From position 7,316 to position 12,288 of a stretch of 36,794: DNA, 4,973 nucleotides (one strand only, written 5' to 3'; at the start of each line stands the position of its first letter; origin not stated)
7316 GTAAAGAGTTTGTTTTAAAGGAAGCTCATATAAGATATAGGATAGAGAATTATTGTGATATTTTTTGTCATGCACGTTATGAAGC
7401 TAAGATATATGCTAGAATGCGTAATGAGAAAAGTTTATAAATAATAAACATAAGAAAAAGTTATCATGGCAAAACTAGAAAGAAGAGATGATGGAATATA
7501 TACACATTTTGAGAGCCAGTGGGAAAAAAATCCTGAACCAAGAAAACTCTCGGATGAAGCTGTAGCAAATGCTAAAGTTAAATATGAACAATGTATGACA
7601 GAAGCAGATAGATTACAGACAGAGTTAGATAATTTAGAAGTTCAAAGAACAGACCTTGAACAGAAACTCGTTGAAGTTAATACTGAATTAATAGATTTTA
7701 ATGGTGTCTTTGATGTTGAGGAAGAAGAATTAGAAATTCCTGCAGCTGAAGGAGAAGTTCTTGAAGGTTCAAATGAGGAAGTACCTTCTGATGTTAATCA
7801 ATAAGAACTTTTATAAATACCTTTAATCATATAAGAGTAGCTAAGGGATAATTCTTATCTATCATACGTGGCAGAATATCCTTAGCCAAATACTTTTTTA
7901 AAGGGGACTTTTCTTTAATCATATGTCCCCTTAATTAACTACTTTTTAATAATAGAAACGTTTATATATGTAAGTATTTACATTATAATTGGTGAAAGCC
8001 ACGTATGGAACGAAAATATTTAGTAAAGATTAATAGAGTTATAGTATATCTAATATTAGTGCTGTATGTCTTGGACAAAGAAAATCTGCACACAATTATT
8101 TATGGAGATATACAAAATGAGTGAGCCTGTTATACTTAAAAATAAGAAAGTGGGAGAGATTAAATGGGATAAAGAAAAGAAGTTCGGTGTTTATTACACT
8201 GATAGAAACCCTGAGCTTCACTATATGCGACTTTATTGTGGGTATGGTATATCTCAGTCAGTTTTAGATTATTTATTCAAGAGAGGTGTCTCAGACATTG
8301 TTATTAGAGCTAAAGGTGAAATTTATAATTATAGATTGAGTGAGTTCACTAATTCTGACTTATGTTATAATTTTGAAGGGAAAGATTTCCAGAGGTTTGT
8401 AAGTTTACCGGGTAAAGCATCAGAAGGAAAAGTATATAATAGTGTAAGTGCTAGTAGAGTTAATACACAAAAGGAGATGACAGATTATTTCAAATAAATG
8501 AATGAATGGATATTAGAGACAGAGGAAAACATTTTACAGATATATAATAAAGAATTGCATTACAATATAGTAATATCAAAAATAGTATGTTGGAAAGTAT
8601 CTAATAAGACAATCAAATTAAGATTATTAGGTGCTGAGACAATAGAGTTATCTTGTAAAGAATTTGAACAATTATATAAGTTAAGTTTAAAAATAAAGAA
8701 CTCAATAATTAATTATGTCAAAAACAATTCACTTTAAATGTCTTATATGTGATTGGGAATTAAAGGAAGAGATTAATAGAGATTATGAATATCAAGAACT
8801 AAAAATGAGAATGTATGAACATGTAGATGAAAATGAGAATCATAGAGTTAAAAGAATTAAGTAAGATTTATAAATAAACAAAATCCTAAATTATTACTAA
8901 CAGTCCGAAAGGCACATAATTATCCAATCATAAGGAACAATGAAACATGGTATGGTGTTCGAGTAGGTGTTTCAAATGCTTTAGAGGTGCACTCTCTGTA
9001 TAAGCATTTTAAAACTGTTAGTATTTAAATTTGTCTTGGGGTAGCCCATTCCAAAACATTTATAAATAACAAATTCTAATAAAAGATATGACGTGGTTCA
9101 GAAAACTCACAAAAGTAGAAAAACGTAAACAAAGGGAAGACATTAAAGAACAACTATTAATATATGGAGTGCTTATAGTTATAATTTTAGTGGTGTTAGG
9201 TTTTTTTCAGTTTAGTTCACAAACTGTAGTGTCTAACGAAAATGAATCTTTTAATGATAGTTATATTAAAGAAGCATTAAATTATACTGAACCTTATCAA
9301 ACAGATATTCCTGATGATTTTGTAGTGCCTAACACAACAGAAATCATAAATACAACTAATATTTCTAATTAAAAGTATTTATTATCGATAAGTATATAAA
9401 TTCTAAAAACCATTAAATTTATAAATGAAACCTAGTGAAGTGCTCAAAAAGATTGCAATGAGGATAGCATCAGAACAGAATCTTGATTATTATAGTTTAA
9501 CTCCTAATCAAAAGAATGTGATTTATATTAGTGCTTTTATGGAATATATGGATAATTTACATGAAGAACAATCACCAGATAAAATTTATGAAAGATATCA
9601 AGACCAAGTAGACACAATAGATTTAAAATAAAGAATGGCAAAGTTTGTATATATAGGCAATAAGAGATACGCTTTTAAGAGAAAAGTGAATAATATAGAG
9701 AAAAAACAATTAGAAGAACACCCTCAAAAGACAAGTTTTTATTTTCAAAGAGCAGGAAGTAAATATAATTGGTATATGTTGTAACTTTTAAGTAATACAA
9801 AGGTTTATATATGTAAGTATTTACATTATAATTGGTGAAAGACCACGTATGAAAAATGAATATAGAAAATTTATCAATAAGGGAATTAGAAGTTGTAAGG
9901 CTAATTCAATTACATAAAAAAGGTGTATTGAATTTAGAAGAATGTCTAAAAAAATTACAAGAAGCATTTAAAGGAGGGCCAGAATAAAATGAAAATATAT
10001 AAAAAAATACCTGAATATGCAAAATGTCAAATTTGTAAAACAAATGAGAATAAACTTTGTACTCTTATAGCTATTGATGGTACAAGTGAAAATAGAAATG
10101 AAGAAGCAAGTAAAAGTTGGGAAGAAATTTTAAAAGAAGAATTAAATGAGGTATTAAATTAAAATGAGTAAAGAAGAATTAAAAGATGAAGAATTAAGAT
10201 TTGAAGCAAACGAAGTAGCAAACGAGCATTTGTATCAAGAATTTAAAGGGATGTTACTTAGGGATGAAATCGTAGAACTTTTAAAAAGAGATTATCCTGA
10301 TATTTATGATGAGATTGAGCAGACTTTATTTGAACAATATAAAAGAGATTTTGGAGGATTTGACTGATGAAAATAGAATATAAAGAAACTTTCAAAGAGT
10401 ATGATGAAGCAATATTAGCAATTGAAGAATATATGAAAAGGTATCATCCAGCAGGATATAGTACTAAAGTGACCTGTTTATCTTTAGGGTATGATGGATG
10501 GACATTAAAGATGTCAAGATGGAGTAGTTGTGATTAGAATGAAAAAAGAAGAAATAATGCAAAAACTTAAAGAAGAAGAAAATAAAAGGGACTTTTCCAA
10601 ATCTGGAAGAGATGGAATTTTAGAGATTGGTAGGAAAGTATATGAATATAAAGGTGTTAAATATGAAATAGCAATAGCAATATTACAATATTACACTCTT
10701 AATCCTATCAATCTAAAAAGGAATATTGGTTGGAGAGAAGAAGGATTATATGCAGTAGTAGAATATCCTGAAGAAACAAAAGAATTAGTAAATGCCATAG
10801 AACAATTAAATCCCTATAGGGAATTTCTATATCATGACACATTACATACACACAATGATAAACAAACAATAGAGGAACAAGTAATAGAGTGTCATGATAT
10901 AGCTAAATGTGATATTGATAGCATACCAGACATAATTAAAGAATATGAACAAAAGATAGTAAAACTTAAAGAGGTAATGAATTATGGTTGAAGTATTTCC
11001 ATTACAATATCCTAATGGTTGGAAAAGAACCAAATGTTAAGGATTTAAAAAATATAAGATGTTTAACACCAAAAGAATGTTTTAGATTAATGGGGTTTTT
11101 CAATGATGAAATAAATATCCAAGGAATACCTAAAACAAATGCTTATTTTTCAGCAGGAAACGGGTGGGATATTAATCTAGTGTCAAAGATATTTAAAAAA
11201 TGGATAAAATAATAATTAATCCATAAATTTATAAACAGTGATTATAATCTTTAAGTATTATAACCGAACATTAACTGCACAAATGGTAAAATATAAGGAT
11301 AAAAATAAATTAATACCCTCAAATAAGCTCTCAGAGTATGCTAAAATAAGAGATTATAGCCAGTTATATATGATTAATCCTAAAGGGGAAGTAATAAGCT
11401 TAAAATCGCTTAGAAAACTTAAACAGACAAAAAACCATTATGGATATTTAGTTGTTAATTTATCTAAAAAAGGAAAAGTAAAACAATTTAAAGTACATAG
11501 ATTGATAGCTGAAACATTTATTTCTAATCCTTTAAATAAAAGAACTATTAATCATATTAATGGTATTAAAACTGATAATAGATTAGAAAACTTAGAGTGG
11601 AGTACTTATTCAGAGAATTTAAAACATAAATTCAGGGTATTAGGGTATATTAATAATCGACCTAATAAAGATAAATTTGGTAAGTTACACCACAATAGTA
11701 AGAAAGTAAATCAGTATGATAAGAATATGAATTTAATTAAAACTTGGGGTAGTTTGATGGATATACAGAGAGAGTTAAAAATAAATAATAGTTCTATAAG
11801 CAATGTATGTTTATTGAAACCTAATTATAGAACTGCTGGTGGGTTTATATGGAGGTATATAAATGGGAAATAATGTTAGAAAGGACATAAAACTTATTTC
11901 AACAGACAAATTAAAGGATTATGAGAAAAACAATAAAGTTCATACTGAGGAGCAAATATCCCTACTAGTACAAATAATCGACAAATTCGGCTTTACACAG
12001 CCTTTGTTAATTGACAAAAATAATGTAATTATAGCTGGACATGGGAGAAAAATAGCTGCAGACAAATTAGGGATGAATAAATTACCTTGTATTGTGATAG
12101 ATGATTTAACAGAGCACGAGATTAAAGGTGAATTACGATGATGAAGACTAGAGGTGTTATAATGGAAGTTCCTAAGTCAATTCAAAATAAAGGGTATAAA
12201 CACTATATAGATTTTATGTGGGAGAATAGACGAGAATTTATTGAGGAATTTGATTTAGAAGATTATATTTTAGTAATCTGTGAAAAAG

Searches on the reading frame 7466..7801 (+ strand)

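Call 73: search_protein_families(library=pfam, proteins=[window:7466-7801:+], max_evalue=0.01)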
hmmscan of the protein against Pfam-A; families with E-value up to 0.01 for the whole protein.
window:7466-7801:+ (112 aa): 2 families
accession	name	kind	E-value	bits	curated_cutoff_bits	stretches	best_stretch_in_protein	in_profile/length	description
PF20733.2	LRIM1_dimer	-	0.003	17.9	35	1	29-94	37-103/187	Dimerization domain in LRIM1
PF17675.6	APG6_N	-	0.0072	17.2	45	1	8-75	24-90/132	Apg6 coiled-coil region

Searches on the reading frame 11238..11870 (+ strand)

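Call 28: search_protein_families(library=pfam, proteins=[window:11238-11870:+], max_evalue=0.001)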
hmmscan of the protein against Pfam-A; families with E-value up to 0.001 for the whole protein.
window:11238-11870:+ (211 aa): 2 families
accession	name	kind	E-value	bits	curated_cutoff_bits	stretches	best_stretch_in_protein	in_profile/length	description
PF13392.12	HNH_3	-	4.2e-09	36.3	24.8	1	85-128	2-45/46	HNH endonuclease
PF07463.16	NUMOD4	-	6.2e-07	30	23.4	1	35-76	4-49/49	NUMOD4 motif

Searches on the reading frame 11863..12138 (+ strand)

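Call 73: search_protein_families(library=pfam, proteins=[window:11863-12138:+], max_evalue=0.01)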
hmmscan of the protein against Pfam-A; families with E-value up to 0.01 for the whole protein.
window:11863-12138:+ (92 aa): 1 family
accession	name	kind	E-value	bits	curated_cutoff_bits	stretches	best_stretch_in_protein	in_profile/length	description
PF02195.25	ParB_N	-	4.8e-06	27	26.3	1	10-85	4-83/95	ParB N-terminal domain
